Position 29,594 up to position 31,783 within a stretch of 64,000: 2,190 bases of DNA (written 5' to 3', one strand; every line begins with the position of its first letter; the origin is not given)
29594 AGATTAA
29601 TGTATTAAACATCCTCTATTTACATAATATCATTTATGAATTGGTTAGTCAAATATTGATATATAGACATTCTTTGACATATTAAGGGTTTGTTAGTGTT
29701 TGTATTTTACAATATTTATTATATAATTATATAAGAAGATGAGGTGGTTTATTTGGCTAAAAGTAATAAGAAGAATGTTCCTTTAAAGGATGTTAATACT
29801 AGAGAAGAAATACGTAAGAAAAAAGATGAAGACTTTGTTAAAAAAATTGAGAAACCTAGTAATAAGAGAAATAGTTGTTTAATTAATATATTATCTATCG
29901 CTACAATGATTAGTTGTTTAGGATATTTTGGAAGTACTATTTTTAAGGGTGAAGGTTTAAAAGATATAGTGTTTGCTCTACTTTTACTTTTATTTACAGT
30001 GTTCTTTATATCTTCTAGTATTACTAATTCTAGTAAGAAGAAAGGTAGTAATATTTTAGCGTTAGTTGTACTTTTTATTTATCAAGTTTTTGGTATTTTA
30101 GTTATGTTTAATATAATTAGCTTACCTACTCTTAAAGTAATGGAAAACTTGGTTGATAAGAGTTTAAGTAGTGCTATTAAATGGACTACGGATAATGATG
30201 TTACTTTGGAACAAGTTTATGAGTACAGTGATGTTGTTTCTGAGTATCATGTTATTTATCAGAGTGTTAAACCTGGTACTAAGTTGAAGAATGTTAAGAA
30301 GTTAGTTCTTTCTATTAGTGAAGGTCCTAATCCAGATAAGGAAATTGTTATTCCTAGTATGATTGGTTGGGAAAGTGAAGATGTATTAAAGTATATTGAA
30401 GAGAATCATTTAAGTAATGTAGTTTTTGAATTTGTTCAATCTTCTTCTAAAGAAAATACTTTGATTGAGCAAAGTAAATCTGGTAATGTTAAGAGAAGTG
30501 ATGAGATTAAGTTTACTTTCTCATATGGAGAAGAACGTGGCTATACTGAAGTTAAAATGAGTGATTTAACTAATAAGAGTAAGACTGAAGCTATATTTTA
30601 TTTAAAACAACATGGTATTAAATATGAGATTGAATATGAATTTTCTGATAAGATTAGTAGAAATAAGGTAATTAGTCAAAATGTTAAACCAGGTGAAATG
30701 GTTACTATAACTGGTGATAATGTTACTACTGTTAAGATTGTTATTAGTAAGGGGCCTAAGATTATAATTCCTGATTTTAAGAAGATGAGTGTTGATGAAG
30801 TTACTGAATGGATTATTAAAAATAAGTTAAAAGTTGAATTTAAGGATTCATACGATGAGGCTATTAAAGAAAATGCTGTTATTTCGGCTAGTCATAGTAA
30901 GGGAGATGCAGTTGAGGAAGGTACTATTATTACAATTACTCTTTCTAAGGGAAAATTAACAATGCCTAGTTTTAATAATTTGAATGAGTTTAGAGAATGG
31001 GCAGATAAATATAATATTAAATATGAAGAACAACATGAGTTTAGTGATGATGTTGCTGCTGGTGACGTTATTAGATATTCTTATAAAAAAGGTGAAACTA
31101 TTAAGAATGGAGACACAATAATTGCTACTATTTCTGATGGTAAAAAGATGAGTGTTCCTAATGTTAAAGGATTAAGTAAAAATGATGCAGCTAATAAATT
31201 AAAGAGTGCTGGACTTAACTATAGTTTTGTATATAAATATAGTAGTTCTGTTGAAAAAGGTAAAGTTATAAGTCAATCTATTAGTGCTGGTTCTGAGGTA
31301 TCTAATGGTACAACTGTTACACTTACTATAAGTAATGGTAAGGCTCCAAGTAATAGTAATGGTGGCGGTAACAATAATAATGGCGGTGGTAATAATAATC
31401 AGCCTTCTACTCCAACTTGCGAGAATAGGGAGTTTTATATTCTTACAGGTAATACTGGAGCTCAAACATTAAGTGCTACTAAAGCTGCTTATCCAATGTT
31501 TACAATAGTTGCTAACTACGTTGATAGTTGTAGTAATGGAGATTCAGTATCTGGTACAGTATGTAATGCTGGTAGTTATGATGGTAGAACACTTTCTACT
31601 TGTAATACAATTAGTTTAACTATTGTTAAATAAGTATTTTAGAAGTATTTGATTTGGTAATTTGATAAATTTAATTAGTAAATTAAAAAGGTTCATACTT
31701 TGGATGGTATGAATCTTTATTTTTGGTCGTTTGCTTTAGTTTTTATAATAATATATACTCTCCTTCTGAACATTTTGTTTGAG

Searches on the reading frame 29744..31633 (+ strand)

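Call 23: search_protein_families(library=pfam, proteins=[window:29744-31633:+], max_evalue=0.001)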
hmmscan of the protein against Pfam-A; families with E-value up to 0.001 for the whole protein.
window:29744-31633:+ (629 aa): 2 families
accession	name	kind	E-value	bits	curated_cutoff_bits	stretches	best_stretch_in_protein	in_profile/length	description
PF03793.24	PASTA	-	6.7e-65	215.4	23.2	5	471-531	3-64/64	PASTA domain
PF12679.13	ABC2_membrane_2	-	0.00036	20.3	27.2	1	58-183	137-256/283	ABC-2 family transporter protein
